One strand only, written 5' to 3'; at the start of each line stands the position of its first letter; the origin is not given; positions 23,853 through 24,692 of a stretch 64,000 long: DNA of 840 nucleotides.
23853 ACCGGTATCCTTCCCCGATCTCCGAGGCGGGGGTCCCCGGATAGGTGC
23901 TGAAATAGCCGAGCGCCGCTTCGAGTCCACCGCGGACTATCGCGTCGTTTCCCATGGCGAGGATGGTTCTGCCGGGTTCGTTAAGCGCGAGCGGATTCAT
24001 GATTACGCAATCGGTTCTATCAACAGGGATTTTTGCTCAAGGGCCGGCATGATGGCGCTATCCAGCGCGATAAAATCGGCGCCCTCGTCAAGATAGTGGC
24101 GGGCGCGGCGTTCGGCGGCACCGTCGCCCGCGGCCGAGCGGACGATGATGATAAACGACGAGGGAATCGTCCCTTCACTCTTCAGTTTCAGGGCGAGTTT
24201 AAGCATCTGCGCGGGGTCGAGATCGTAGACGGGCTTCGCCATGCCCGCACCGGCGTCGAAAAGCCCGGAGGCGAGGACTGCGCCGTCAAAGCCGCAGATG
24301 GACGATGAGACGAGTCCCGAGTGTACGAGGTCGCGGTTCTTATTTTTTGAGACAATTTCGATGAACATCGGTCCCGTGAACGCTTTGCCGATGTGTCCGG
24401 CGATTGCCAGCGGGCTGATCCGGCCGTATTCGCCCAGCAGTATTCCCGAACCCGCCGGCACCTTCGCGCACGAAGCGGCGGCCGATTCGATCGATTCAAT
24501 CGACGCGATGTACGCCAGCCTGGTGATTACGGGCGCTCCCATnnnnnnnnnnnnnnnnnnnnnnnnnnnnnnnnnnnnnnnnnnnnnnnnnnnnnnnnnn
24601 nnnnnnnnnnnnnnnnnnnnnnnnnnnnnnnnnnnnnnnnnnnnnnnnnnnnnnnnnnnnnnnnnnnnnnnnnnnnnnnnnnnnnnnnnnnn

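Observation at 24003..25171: MetV-like zinc-ribbon protein coupled to an unknown 179-aa partner, directly upstream of iorAB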

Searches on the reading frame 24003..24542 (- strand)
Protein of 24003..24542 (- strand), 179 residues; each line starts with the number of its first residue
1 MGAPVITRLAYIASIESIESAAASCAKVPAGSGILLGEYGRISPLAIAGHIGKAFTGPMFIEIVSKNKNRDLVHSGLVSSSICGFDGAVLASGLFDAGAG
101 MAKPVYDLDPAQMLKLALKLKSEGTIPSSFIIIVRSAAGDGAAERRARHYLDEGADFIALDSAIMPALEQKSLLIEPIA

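Call 3: search_protein_families(library=pfam, proteins=[window:24003-24542:-], max_evalue=1)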
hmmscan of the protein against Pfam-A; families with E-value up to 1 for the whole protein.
window:24003-24542:- (179 aa): 0 families

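Call 4: search_protein_families(library=ncbifam, proteins=[window:24003-24542:-], max_evalue=1)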
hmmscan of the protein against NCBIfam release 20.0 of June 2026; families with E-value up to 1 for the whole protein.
window:24003-24542:- (179 aa): 0 families

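Call 5: find_homologous_proteins(query=window:24003-24542:-)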
Query window:24003-24542:- (179 aa): 15 proteins with E <= 0.001 among 230 candidates.
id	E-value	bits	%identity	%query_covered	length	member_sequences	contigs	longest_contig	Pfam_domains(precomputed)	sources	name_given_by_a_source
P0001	1.6e-106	372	100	100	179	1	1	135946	-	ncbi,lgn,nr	ncbi:MAG TPA: hypothetical protein VLM75_08025 [Spirochaetota bacterium]|nr:hypothetical protein [Sp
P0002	1.9e-78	280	75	100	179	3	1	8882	-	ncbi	-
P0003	2.0e-69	251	66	100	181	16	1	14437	-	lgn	-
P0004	2.1e-68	248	66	100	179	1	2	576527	-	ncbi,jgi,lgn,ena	jgi:hypothetical protein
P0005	1.6e-61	225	58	99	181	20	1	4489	-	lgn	-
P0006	1.4e-55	206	52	99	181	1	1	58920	-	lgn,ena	-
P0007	3.1e-50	189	53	96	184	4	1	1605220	-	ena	-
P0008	3.6e-39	153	47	94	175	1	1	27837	-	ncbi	-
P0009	8.7e-39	151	45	99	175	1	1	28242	-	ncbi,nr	ncbi:MAG: hypothetical protein GY754_09395 [bacterium]|nr:hypothetical protein [bacterium]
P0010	3.7e-38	149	49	85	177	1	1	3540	-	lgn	-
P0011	1.7e-36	144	55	77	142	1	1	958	-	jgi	jgi:5,10-methylenetetrahydrofolate reductase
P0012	4.3e-35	139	42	95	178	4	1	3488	-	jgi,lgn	jgi:hypothetical protein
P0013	7.9e-35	138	44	94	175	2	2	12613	-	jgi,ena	-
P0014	2.1e-33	134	40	89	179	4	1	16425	-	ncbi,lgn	-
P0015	1.7e-32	131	40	95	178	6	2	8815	-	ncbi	-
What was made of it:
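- One source annotated a family member as 5,10-methylenetetrahydrofolate reductase (call 5).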

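Call 6: search_solved_structures(query=window:24003-24542:-, max_evalue=10, show_alignments=2)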
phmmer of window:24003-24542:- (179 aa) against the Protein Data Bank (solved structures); distinct sequences matched with E-value up to 10: 0.
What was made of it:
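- Tried and rejected: Pfam, NCBIfam and PDB sequence searches of the 179-aa protein found nothing (calls 3, 4, 6).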

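Call 8: search_solved_structures(query=A1, max_evalue=10, show_alignments=3)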
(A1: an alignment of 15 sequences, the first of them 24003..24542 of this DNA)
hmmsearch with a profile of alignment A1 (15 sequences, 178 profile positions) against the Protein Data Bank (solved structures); distinct sequences matched with E-value up to 10: 2.
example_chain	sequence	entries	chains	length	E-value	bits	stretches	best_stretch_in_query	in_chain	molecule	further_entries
3eoo_A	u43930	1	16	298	0.34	13.5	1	122-162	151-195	Methylisocitrate lyase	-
9lay_A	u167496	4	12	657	0.4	13.3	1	20-93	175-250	Succinate dehydrogenase or fumarate reductase, flavoprotein subunit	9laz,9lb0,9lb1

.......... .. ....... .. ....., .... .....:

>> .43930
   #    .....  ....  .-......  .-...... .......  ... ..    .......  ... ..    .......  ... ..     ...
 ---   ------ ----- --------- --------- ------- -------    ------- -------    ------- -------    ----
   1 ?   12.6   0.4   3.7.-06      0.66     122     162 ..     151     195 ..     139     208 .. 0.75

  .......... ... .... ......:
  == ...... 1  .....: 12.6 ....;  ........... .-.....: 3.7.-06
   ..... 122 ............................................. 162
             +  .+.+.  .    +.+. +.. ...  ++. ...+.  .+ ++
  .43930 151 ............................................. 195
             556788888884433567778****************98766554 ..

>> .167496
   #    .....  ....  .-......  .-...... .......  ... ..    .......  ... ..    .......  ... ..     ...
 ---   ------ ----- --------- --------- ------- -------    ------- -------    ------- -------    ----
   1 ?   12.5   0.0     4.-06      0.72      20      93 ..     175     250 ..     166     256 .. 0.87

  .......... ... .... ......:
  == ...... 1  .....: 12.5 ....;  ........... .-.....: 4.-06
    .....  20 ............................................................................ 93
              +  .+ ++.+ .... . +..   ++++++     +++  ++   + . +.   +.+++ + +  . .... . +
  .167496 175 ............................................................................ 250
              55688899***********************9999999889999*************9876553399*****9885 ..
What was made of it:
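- Tried and rejected: A profile search of the PDB gave only E around 0.3 TIM-barrel noise (call 8).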

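Call 10: find_encoding_contigs(protein=P0004, flank=6000, max_places=3)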
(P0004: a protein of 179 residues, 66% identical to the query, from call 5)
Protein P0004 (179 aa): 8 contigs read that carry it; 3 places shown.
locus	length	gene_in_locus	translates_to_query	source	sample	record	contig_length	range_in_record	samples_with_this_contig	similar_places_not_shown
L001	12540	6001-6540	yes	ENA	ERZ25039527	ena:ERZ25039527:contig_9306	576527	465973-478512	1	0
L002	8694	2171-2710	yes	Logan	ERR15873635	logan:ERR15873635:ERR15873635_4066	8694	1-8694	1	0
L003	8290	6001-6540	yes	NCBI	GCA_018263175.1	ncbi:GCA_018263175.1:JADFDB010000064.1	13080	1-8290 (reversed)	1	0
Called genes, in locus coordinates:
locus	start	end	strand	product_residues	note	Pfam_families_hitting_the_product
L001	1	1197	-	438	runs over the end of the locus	PF00890:FAD_binding_2 (faint), PF01266:DAO (faint), PF01494:FAD_binding_3 (faint), PF07992:Pyr_redox_2 (faint), PF13450:NAD_binding_8 (weak), PF00732:GMC_oxred_N, PF05199:GMC_oxred_C (weak)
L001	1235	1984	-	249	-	-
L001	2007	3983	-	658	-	PF13360:PQQ_2, PF13570:Beta-prop_ACSF4 (weak), PF00691:OmpA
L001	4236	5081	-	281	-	PF03372:Exo_endo_phos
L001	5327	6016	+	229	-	PF12225:DUF5981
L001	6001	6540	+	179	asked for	-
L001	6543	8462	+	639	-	PF01855:POR_N, PF02775:TPP_enzyme_C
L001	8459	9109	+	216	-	PF01558:POR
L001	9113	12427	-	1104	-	PF07696:7TMR-DISMED2, PF07695:7TMR-DISM_7TM, PF00989:PAS, PF08448:PAS_4, PF13426:PAS_9, PF00512:HisKA, PF02518:HATPase_c, PF00072:Response_reg, +1 more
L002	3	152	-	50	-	?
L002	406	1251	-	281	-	PF03372:Exo_endo_phos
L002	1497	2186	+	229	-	PF12225:DUF5981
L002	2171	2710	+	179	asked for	-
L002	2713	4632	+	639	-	PF01855:POR_N, PF02775:TPP_enzyme_C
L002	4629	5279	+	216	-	PF01558:POR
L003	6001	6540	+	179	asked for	-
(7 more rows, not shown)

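Call 11: find_encoding_contigs(protein=P0007, flank=6000, max_places=3)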
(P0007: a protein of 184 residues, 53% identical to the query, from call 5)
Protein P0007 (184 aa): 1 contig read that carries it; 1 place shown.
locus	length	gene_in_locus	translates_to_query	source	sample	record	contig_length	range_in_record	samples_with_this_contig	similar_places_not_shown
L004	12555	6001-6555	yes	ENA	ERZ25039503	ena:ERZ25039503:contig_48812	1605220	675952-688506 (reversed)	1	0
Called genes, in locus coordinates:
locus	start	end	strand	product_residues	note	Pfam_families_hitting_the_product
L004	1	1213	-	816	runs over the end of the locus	PF07715:Plug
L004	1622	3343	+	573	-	PF00174:Oxidored_molyb (faint), PF00590:TP_methylase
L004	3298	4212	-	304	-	PF12728:HTH_17, PF03466:LysR_substrate (faint), PF12727:PBP_like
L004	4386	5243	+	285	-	-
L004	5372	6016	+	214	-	PF12225:DUF5981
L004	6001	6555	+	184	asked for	-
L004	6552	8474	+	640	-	PF01855:POR_N, PF02775:TPP_enzyme_C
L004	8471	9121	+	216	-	PF01558:POR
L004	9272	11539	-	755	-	PF01804:Penicil_amidase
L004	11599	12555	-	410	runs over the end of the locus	PF00155:Aminotran_1_2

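Call 12: find_encoding_contigs(protein=P0009, flank=6000, max_places=2)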
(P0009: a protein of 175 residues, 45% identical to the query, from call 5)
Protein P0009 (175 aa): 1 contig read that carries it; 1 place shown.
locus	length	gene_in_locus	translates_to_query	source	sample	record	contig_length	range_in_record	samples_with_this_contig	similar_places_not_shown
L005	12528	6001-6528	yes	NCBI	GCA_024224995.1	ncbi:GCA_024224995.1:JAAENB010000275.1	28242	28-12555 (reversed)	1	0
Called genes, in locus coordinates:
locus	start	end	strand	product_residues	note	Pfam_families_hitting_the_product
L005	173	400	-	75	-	-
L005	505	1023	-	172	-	PF16473:Rv2179c-like (weak)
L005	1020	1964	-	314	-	PF02558:ApbA, PF08546:ApbA_C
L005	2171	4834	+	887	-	PF00072:Response_reg, PF00989:PAS, PF08448:PAS_4, PF13426:PAS_9, PF08447:PAS_3, PF00989:PAS, PF13426:PAS_9, PF00512:HisKA, +3 more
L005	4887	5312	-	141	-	-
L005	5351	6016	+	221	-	PF12225:DUF5981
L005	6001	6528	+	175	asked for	-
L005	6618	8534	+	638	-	PF01855:POR_N, PF02775:TPP_enzyme_C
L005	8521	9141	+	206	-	PF01558:POR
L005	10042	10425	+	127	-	-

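Call 13: find_encoding_contigs(protein=P0014, flank=6000, max_places=2)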
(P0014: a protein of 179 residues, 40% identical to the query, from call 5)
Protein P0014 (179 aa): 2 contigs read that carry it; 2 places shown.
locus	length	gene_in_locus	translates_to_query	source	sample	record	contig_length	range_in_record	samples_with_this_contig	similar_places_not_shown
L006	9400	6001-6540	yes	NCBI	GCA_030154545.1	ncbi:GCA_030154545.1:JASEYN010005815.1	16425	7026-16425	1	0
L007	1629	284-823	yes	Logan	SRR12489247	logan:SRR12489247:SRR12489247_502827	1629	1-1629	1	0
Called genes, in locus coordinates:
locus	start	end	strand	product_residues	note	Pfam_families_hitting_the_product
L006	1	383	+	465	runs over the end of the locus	-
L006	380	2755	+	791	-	PF07228:SpoIIE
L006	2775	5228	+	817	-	PF01343:Peptidase_S49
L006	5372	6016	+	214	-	PF12225:DUF5981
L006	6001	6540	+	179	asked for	-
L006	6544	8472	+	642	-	PF01855:POR_N, PF02775:TPP_enzyme_C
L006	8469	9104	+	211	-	PF01558:POR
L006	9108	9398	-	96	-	?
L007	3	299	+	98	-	?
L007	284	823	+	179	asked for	-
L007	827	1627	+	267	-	?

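Call 14: find_encoding_contigs(protein=P0013, flank=6000, max_places=2)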
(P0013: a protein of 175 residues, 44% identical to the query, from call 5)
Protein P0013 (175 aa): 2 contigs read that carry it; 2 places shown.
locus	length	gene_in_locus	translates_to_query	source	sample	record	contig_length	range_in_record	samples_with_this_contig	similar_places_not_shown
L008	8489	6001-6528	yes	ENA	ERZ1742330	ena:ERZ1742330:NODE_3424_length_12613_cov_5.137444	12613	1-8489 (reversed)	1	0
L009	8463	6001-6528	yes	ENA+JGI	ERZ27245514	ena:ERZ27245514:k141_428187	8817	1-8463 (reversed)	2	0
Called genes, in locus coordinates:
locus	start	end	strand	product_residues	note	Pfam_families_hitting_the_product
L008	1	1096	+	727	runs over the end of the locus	PF01578:Cytochrom_C_asm, PF16327:CcmF_C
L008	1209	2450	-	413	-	PF04389:Peptidase_M28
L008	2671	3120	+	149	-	PF00072:Response_reg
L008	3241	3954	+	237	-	-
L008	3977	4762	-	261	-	PF03372:Exo_endo_phos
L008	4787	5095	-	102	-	PF01910:Thiamine_BP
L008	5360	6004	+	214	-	PF12225:DUF5981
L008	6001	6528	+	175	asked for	-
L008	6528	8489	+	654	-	?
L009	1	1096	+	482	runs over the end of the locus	PF16327:CcmF_C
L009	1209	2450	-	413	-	PF04389:Peptidase_M28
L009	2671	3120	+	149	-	PF00072:Response_reg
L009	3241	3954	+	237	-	-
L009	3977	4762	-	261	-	PF03372:Exo_endo_phos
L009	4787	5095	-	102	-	PF01910:Thiamine_BP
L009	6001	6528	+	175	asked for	-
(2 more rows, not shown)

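Call 15: find_encoding_contigs(protein=P0008, flank=6000, max_places=2)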
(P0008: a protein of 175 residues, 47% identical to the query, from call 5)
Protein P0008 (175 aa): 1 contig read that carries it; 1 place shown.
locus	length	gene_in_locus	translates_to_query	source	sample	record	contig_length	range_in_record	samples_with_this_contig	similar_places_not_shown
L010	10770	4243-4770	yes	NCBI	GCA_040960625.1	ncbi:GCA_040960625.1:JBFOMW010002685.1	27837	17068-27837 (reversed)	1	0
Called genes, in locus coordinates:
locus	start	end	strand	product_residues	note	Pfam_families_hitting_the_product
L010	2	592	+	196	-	?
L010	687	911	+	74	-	-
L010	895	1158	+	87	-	PF05016:ParE_toxin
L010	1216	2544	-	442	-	PF13638:PIN_4, PF02562:PhoH, PF13604:AAA_30 (faint)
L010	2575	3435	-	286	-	PF03372:Exo_endo_phos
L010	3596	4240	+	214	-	PF12225:DUF5981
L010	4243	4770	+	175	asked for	-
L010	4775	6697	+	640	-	PF01855:POR_N, PF02775:TPP_enzyme_C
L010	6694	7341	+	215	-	PF01558:POR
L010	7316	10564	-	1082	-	PF07696:7TMR-DISMED2, PF07695:7TMR-DISM_7TM, PF13188:PAS_8, PF13426:PAS_9, PF00989:PAS, PF08448:PAS_4, PF13426:PAS_9, PF00512:HisKA, +4 more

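Call 16: predict_structure(alignment_id=A1)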
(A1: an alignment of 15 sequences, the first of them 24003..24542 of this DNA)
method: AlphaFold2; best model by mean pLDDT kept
length: 179 residues; sequences in the alignment: 15
mean_pLDDT: 86.5   pTM: 0.84
mean pLDDT of the five models: 86.5, 85.6, 84.6, 83.9, 83.4
residues with pLDDT >= 90: 99; 70-90: 59; 50-70: 13; < 50: 8
segments of 3 or more residues with pLDDT < 50: 97-99
pLDDT, mean of each block of 10 residues (from residue 1): 65 90 89 89 91 91 87 95 96 61 60 96 97 92 91 96 85 88
secondary structure, 60 per line:
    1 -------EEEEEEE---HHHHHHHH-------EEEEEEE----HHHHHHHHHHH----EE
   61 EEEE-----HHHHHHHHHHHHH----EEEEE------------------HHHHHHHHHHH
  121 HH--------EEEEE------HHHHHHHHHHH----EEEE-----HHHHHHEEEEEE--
elements in order: E8-14 H18-25 E33-39 H44-54 E59-64 H70-82 E87-91 H110-122 E131-135 H142-152 E157-160 H166-171 E172-177
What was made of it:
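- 24003..24542 (-): Mini-MetF, 179 aa: a truncated, divergent MTHFR-family (beta/alpha) barrel with 7 strands. It lacks the C-terminal third of the barrel and the catalytic/pterin-binding residues. The AF2 model has pLDDT 86.5 (call 16).
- On MTHFR / MetF (PF02219): The protein is 179 aa with 7 strands and 6 helices in the AF2 model (call 16).
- The AF2 model is confident, pLDDT 86.5 (call 16).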

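Call 33: search_protein_representatives(alignment_id=A1)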
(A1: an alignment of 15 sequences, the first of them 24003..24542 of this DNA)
Query: 15 sequences, 178 profile positions. Proteins with E-value up to 0.001 (for the whole library): 127; up to 1e-10: 15; up to 1e-30: 11. The best 127 are listed.
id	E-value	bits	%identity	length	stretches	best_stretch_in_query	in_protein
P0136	4.0e-69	247.9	-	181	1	2-176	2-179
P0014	4.6e-69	247.7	-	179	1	3-175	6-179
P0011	2.3e-57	209.6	-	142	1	39-176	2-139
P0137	3.9e-57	208.8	-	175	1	4-175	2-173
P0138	6.0e-55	201.7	-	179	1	5-162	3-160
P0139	1.1e-54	200.9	-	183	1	5-176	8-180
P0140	1.9e-53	196.9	-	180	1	3-175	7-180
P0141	9.7e-50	184.7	-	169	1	16-176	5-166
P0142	2.1e-43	164.1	-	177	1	5-175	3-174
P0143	7.1e-36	139.6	-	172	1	3-173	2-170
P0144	1.2e-34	135.6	-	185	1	5-174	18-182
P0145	1.9e-25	105.6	-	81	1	98-175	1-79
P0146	3.6e-14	68.9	-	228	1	15-156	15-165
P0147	2.8e-12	62.7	-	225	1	15-161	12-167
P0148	3.1e-11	59.3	-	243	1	36-160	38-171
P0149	2.4e-09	53.2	-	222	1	25-160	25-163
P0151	4.4e-08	49.0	-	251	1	38-123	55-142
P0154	9.8e-08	47.9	-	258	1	34-120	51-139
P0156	1.5e-07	47.3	-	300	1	39-126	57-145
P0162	8.1e-07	44.9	-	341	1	41-139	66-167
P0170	4.4e-06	42.5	-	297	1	39-124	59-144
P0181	1.8e-05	40.5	-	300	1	38-123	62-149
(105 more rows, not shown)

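Call 34: search_protein_families(library=pfam, proteins=[P0146, P0147, P0148, P0149, P0151, P0154, P0156, P0162, P0170, P0181], max_evalue=0.01)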
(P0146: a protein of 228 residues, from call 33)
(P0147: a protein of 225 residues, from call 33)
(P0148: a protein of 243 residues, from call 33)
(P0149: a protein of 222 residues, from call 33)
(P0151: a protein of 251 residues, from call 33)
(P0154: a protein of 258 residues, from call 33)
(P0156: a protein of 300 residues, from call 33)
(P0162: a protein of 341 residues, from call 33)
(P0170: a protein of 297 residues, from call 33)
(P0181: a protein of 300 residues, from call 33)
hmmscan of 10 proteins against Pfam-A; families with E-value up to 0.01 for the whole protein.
P0146 (228 aa): 2 families
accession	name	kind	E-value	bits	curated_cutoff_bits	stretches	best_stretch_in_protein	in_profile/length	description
PF02219.23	MTHFR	-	0.0018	18.1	24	1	40-164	57-176/287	Methylenetetrahydrofolate reductase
PF13714.12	PEP_mutase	-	0.0044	17.1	31.5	0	146-178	156-188/240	Phosphoenolpyruvate phosphomutase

P0147 (225 aa): 1 family
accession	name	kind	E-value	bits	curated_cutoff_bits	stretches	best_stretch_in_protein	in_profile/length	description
PF02219.23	MTHFR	-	9.6e-05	22.3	24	1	38-131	58-148/287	Methylenetetrahydrofolate reductase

P0148 (243 aa): 0 families

P0149 (222 aa): 0 families

P0151 (251 aa): 1 family
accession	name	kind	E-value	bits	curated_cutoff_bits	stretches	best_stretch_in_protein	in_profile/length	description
PF02219.23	MTHFR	-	3.1e-08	33.8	24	1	5-127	3-126/287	Methylenetetrahydrofolate reductase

P0154 (258 aa): 1 family
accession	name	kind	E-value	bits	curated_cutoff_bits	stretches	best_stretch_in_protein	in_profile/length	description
PF02219.23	MTHFR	-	2.4e-12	47.2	24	1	4-186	2-179/287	Methylenetetrahydrofolate reductase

P0156 (300 aa): 1 family
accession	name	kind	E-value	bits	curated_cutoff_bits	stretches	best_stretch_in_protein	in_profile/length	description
PF02219.23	MTHFR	-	1.1e-22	81.2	24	1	7-295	3-286/287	Methylenetetrahydrofolate reductase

P0162 (341 aa): 1 family
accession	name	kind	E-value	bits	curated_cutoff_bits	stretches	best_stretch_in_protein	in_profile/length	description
PF02219.23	MTHFR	-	1.7e-16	60.9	24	1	54-314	46-277/287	Methylenetetrahydrofolate reductase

P0170 (297 aa): 1 family
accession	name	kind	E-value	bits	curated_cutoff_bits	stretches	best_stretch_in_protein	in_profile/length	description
PF02219.23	MTHFR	-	7.1e-15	55.5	24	1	10-272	7-264/287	Methylenetetrahydrofolate reductase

P0181 (300 aa): 1 family
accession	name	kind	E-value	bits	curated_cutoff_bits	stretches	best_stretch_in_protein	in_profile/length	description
PF02219.23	MTHFR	-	1.7e-23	83.9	24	1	14-267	5-243/287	Methylenetetrahydrofolate reductase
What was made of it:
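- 24003..24542 (-): The family profile reaches PF02219 proteins (calls 33, 34).
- On MTHFR / MetF (PF02219): The family profile finds PF02219 proteins (calls 33, 34).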
